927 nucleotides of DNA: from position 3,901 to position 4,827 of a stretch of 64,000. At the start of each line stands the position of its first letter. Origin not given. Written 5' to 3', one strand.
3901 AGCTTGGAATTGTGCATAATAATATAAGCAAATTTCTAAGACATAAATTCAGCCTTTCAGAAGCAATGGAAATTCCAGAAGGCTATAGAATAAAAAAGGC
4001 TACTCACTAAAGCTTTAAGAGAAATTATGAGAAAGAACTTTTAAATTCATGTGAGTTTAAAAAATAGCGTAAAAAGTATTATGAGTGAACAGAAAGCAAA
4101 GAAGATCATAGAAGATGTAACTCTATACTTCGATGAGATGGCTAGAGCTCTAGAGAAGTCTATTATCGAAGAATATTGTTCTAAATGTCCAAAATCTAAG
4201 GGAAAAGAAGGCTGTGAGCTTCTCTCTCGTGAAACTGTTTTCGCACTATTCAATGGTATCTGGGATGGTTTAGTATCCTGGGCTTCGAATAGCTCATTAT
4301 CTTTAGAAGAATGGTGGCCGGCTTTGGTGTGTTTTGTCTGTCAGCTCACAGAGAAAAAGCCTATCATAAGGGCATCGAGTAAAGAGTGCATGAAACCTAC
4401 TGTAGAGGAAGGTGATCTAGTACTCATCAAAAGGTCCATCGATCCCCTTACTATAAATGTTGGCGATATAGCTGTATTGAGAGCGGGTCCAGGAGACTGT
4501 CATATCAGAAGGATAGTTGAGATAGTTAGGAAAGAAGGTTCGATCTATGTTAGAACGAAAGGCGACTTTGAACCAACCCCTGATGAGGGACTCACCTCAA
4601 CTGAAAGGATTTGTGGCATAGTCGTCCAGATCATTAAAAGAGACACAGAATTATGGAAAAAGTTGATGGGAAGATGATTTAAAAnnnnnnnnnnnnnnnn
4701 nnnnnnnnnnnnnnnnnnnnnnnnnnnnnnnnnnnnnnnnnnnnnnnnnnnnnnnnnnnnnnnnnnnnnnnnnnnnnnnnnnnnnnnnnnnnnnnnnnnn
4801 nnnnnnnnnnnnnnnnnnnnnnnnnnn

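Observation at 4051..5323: Tandem soluble signal-peptidase-like paralogs with Cys replacing the nucleophilic Ser and a Cys-rich N-domain, downstream of a B12-radical SAM gene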

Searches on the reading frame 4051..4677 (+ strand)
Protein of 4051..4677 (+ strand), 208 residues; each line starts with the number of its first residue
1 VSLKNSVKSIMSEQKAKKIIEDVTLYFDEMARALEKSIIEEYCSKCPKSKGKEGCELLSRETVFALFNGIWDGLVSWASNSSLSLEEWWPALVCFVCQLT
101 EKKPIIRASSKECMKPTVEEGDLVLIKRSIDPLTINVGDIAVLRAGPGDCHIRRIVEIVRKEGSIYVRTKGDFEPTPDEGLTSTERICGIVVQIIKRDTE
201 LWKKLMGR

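Call 3: search_protein_families(library=pfam, proteins=[window:4051-4677:+], max_evalue=1)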
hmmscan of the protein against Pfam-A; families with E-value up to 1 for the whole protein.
window:4051-4677:+ (208 aa): 3 families
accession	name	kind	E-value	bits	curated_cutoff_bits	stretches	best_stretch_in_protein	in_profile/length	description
PF00717.28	Peptidase_S24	-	0.011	15.9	23.3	1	113-168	44-92/116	Peptidase S24-like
PF10502.14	Peptidase_S26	-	0.11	12.9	22.9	1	111-156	30-78/168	Signal peptidase, peptidase S26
PF01052.25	FliMN_C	-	0.13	12.7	23.8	1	119-160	28-70/73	Type III flagellar switch regulator (C-ring) FliN C-term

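Call 4: search_protein_families(library=ncbifam, proteins=[window:4051-4677:+], max_evalue=1)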
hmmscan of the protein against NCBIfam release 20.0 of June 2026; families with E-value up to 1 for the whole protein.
window:4051-4677:+ (208 aa): 3 families
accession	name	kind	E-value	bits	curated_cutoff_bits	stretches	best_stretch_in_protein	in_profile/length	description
TIGR02228.1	sigpep_I_arch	equivalog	6.5e-11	42.3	51.85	1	102-192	30-119/158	signal peptidase I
NF046067.1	SigPepSipWBacil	equivalog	2.2e-07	30.6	190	1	113-189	47-123/189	signal peptidase I SipW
TIGR02227.1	sigpep_I_bact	equivalog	0.01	15.7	47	1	111-156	27-75/162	signal peptidase I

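Call 5: find_homologous_proteins(query=window:4051-4677:+, max_evalue=0.001)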
Query window:4051-4677:+ (208 aa): 8 proteins with E <= 0.001 among 374 candidates.
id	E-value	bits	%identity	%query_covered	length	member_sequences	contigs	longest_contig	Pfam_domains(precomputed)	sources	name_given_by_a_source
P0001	8.6e-128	442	100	95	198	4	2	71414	-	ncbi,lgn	ncbi:MAG: S24/S26 family peptidase [Nitrososphaerales archaeon]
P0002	9.4e-113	393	88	97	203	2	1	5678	-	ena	-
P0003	1.3e-112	392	87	95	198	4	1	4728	-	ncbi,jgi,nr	ncbi:MAG: S24/S26 family peptidase [archaeon]|nr:S24/S26 family peptidase [archaeon]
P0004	4.6e-112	390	87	97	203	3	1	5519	-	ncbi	-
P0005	5.3e-107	374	85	93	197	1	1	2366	-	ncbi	ncbi:MAG: S24/S26 family peptidase [Nitrososphaerales archaeon]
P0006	4.4e-106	371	83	95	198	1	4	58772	-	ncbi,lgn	ncbi:MAG: S24/S26 family peptidase [Nitrososphaerales archaeon]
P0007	2.9e-105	368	84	94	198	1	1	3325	-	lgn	-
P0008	1.8e-59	219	84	56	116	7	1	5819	-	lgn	-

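Call 6: search_solved_structures(query=window:4051-4677:+, max_evalue=10, show_alignments=3)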
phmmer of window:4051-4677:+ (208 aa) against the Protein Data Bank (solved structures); distinct sequences matched with E-value up to 10: 5.
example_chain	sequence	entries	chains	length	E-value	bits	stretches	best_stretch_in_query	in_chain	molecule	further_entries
9rjb_A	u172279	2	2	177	0.0014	21.5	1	102-182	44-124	Signal peptidase complex catalytic subunit SEC11A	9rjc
7p2p_A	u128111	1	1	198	0.0021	20.9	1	102-182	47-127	Signal peptidase complex catalytic subunit SEC11A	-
7p2q_A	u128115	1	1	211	0.013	18.2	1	101-182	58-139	Signal peptidase complex catalytic subunit SEC11C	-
6kth_A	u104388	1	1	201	0.079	15.7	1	8-89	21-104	Juvenile hormone diol kinase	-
2kr1_A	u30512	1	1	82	1.9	11.2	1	24-56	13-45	Ubiquitin protein ligase E3A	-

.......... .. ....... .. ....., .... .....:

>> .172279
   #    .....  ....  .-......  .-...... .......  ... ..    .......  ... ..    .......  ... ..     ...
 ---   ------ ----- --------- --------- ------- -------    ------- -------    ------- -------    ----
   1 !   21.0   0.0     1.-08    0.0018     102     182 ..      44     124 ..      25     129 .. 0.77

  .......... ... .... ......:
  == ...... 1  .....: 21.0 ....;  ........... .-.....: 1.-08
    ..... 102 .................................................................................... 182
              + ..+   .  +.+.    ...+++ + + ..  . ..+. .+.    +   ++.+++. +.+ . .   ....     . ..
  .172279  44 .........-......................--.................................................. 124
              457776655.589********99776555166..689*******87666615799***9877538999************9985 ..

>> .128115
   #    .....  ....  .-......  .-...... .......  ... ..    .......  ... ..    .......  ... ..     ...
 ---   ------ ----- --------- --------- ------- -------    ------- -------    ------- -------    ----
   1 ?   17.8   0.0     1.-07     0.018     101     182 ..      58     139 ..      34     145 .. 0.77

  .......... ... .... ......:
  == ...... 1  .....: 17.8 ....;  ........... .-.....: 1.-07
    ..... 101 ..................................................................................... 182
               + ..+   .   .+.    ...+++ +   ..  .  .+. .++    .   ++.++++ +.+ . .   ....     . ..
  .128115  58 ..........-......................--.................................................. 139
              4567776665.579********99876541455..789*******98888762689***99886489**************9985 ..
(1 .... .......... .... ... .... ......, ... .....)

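Call 13: find_encoding_contigs(protein=P0006, flank=10000, max_places=6)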
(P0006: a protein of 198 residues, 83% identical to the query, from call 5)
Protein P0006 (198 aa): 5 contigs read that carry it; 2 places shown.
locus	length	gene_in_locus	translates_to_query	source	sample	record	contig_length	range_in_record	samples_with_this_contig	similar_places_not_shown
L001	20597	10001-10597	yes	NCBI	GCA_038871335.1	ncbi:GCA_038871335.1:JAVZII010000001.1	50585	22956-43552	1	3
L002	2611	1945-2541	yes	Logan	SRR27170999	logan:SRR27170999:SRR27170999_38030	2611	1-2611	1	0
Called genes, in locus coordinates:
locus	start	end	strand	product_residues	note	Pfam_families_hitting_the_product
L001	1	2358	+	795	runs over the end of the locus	PF01326:PPDK_N, PF00391:PEP-utilizers, PF02896:PEP-utilizers_C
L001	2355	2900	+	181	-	PF04034:Ribo_biogen_C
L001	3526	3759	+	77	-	PF01037:AsnC_trans_reg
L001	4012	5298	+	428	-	PF22641:TiaS_TCKD, PF08489:TiaS_FLD, PF01336:tRNA_anti-codon, PF23783:Zn_ribbon_TiaS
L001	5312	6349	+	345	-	PF01569:PAP2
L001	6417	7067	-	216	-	-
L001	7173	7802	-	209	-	PF02163:Peptidase_M50 (faint)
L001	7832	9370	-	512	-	PF03853:YjeF_N, PF01256:Carb_kinase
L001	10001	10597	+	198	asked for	-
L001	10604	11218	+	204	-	-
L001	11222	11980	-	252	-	PF24038:DUF7347 (weak)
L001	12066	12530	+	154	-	PF00237:Ribosomal_L22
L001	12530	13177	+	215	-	PF07650:KH_2, PF00189:Ribosomal_S3_C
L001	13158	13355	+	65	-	PF00831:Ribosomal_L29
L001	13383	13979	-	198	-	PF00177:Ribosomal_S7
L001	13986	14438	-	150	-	PF00164:Ribosom_S12_S23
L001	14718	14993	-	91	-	PF01283:Ribosomal_S26e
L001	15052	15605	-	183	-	PF03587:EMG1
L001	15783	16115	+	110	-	PF04032:Rpr2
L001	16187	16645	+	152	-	PF01090:Ribosomal_S19e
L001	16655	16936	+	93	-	PF01984:dsDNA_bind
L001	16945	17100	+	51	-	PF00832:Ribosomal_L39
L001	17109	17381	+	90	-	PF01198:Ribosomal_L31e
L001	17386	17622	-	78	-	-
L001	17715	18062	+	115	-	PF04071:zf-like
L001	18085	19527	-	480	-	PF00535:Glycos_transf_2, PF13641:Glyco_tranf_2_3, PF13632:Glyco_trans_2_3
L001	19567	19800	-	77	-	-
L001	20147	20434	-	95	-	PF00483:NTP_transferase, PF12804:NTP_transf_3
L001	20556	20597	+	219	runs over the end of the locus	PF01912:eIF-6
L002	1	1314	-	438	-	?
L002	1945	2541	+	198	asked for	-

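Call 18: search_protein_families(library=pfam, proteins=[L001:7832-9370:-, L001:7173-7802:-, L001:6417-7067:-, L001:11222-11980:-, L002:1-1314:-], max_evalue=0.01)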
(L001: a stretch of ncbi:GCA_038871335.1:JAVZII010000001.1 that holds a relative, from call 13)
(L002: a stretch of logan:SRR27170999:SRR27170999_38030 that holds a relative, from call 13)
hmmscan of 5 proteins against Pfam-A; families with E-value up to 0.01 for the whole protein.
L001:7832-9370:- (512 aa): 3 families
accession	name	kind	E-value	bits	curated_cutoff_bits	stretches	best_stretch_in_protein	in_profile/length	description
PF01256.23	Carb_kinase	-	3.3e-56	190.9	27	1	246-498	1-242/242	NAD(P)H-hydrate dehydratase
PF03853.21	YjeF_N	-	3.1e-48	164.4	24.9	1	26-196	4-169/169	YjeF-related protein N-terminus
PF02110.20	HK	-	2.9e-05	24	27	1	305-482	37-225/247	Hydroxyethylthiazole kinase family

L001:7173-7802:- (209 aa): 1 family
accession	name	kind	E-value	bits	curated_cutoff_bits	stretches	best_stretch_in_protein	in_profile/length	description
PF02163.28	Peptidase_M50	-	2.6e-09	37.2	27.2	2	160-186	164-190/221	Peptidase family M50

L001:6417-7067:- (216 aa): 1 family
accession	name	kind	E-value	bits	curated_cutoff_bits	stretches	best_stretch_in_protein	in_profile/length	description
PF17432.8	DUF3458_C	-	0.0076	16.1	24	0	58-119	253-315/320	Domain of unknown function (DUF3458_C) ARM repeats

L001:11222-11980:- (252 aa): 9 families
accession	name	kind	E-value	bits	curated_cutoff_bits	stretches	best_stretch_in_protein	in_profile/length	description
PF24038.1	DUF7347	-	1.5e-07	32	27.6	1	13-74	11-75/77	Domain of unknown function (DUF7347)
PF14947.12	HTH_45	-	0.00012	22.5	25.5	1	17-77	10-70/77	Winged helix-turn-helix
PF01022.26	HTH_5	-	0.00028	21.1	22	1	12-53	1-41/47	Bacterial regulatory protein, arsR family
PF25213.1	HVO_A0261_N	-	0.00048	20.4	35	1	4-76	2-74/86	HVO_A0261 N-terminal domain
PF13601.12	HTH_34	-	0.0012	19.4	27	1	15-74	2-70/80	Winged helix DNA-binding domain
PF24266.1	HTH_HVO_0163_N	-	0.0016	18.9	31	1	14-56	3-47/70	HVO_0163, N-terminal HTH domain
PF13412.12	HTH_24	-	0.002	18.1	21.9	1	16-48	6-38/48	Winged helix-turn-helix DNA-binding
PF12840.13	HTH_20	-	0.0033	17.8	27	1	12-48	3-39/51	Helix-turn-helix domain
PF09339.16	HTH_IclR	-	0.0084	16.3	22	0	17-51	7-42/52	IclR helix-turn-helix domain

L002:1-1314:- (438 aa): 2 families
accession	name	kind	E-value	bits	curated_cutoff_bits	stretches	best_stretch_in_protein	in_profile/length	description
PF03853.21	YjeF_N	-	2.1e-48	164.9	24.9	1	26-196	4-169/169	YjeF-related protein N-terminus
PF01256.23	Carb_kinase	-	9.6e-37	127.2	27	1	246-437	1-181/242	NAD(P)H-hydrate dehydratase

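Call 19: search_protein_representatives(alignment_id=A1)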
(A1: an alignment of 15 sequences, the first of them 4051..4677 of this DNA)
Query: 15 sequences, 198 profile positions. Proteins with E-value up to 0.001 (for the whole library): 3209; up to 1e-10: 12; up to 1e-30: 3. The best 150 are listed.
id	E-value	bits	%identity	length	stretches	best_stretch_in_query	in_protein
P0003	1.7e-98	344.1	-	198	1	1-197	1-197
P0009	2.5e-83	294.6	-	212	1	5-197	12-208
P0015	7.2e-44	165.8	-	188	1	10-195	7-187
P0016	4.1e-20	88.3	-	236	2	96-188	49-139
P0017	2.5e-13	66.1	-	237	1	95-185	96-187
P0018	1.1e-11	60.8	-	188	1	80-187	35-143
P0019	1.6e-11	60.2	-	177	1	100-185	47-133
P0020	4.0e-11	58.9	-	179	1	93-181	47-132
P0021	4.6e-11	58.7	-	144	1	86-184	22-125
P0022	5.0e-11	58.6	-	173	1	90-185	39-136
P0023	7.2e-11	58.1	-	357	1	95-183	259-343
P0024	7.4e-11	58.1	-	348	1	70-187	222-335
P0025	1.1e-10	57.5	-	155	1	93-184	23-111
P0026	1.2e-10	57.3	-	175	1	90-185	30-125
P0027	1.3e-10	57.3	-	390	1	94-187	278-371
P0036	2.4e-10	56.4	-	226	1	8-196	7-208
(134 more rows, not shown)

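Call 22: find_homologous_proteins(query=A2, max_evalue=0.000001)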
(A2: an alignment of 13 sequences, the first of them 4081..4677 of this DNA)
Query A2 (13 sequences) (198 aa, profile of the alignment): 15 proteins with E <= 0.000001 among 2985 candidates.
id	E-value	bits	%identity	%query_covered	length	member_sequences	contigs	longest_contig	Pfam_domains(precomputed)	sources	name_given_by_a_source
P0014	1.0e-86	308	28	90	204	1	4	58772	-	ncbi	ncbi:MAG: S26 family signal peptidase [Nitrososphaerales archaeon]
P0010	1.3e-86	307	27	87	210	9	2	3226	-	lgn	-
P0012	4.9e-85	302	27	92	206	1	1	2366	-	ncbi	ncbi:MAG: S26 family signal peptidase [Nitrososphaerales archaeon]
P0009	6.7e-85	302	27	97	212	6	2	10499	-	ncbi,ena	ncbi:MAG: S24/S26 family peptidase [Nitrososphaerales archaeon]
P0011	1.2e-84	301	26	81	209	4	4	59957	-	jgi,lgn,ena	jgi:hypothetical protein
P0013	1.3e-84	301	25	91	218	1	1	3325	-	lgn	-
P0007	2.1e-81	290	84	99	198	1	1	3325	-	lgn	-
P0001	2.3e-81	290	100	100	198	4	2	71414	-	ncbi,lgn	ncbi:MAG: S24/S26 family peptidase [Nitrososphaerales archaeon]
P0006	8.0e-81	288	83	100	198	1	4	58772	-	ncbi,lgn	ncbi:MAG: S24/S26 family peptidase [Nitrososphaerales archaeon]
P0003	1.4e-80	288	87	100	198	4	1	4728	-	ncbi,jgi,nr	ncbi:MAG: S24/S26 family peptidase [archaeon]|nr:S24/S26 family peptidase [archaeon]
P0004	1.5e-80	287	87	100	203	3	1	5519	-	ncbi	-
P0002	1.8e-80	287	88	100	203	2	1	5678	-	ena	-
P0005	1.0e-79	285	85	98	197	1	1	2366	-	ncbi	ncbi:MAG: S24/S26 family peptidase [Nitrososphaerales archaeon]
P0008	2.6e-43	166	84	59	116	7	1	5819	-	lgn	-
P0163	6.9e-27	112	94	43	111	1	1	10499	-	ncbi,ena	-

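Call 25: list_cluster_members(proteins=[P0015, P0036])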
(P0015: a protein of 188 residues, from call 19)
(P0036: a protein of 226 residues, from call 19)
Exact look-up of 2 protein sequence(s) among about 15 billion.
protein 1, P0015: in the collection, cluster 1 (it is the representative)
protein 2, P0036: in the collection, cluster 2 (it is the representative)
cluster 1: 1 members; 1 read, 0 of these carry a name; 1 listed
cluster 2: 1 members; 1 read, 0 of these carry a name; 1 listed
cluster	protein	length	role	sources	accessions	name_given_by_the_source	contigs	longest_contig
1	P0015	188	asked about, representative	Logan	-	-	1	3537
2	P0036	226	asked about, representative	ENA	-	-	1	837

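Call 28: find_related_loci(query=A2, collection=genome_contigs, flank=10000)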
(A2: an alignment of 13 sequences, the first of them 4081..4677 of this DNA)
Query A2 (198 aa) in genome_contigs; peptide patterns used: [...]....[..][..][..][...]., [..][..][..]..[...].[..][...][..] (x = any residue, [..] = any of these).
93 stretches matched a pattern; 3 encode a relative of the query (tblastn E <= 1e-3); 3 distinct loci.
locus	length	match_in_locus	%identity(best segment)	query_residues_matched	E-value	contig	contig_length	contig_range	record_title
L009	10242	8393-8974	90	1-198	2e-117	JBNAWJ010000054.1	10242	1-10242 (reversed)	MAG: Nitrososphaerales archaeon isolate Kamch4342-D-MF-061 bin18.fa-54, whole genome shotgun sequence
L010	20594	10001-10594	83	1-198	1e-110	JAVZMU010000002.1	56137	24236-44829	MAG: Nitrososphaerales archaeon isolate DRTY-6_201912_bins_25 DRTY-6_201912_bins_25_scaffold_2, whole genome shotgun seq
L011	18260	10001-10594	96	1-198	4e-126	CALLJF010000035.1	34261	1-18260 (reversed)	MAG: uncultured Nitrososphaerales archaeon isolate S1_Bin_METABAT__299_1 genome assembly, contig: c_000000211037, whole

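Call 30: predict_structure(alignment_id=A3)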
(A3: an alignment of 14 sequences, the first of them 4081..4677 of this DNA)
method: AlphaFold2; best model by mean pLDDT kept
length: 198 residues; sequences in the alignment: 14
mean_pLDDT: 61.0   pTM: 0.45
mean pLDDT of the five models: 61.0, 60.5, 58.8, 57.0, 45.8
residues with pLDDT >= 90: 8; 70-90: 75; 50-70: 18; < 50: 97
segments of 3 or more residues with pLDDT < 50: 1-54, 63-68, 70-73, 75-106
pLDDT, mean of each block of 10 residues (from residue 1): 43 45 48 41 39 51 49 45 42 31 49 83 85 77 88 88 75 86 82 76
secondary structure, 60 per line:
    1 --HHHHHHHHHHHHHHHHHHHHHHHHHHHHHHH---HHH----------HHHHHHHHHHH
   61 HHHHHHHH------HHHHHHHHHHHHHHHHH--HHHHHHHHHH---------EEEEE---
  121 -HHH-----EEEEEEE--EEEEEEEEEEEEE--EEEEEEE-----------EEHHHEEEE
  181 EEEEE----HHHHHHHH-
elements in order: H3-33 H50-68 H75-91 H94-103 E113-117 E130-136 E139-151 E154-160 E177-185 H190-197

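Call 34: find_encoding_contigs(protein=P0015, flank=10000)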
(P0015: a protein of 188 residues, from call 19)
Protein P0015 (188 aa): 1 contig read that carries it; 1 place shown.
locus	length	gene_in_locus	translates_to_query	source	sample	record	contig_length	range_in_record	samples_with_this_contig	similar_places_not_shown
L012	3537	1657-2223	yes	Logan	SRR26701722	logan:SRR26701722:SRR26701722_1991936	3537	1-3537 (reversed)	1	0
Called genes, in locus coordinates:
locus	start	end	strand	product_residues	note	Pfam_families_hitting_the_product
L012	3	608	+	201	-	?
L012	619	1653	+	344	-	PF01208:URO-D (weak)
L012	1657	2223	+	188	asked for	-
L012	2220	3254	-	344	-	PF01208:URO-D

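Call 35: find_encoding_contigs(protein=P0036, flank=10000)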
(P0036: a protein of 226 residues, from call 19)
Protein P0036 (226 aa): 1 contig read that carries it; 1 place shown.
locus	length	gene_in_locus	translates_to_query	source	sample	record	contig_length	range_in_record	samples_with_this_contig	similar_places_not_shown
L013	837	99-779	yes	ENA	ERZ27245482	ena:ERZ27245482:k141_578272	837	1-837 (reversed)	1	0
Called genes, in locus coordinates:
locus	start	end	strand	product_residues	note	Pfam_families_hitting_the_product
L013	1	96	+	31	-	?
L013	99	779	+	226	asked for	-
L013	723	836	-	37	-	?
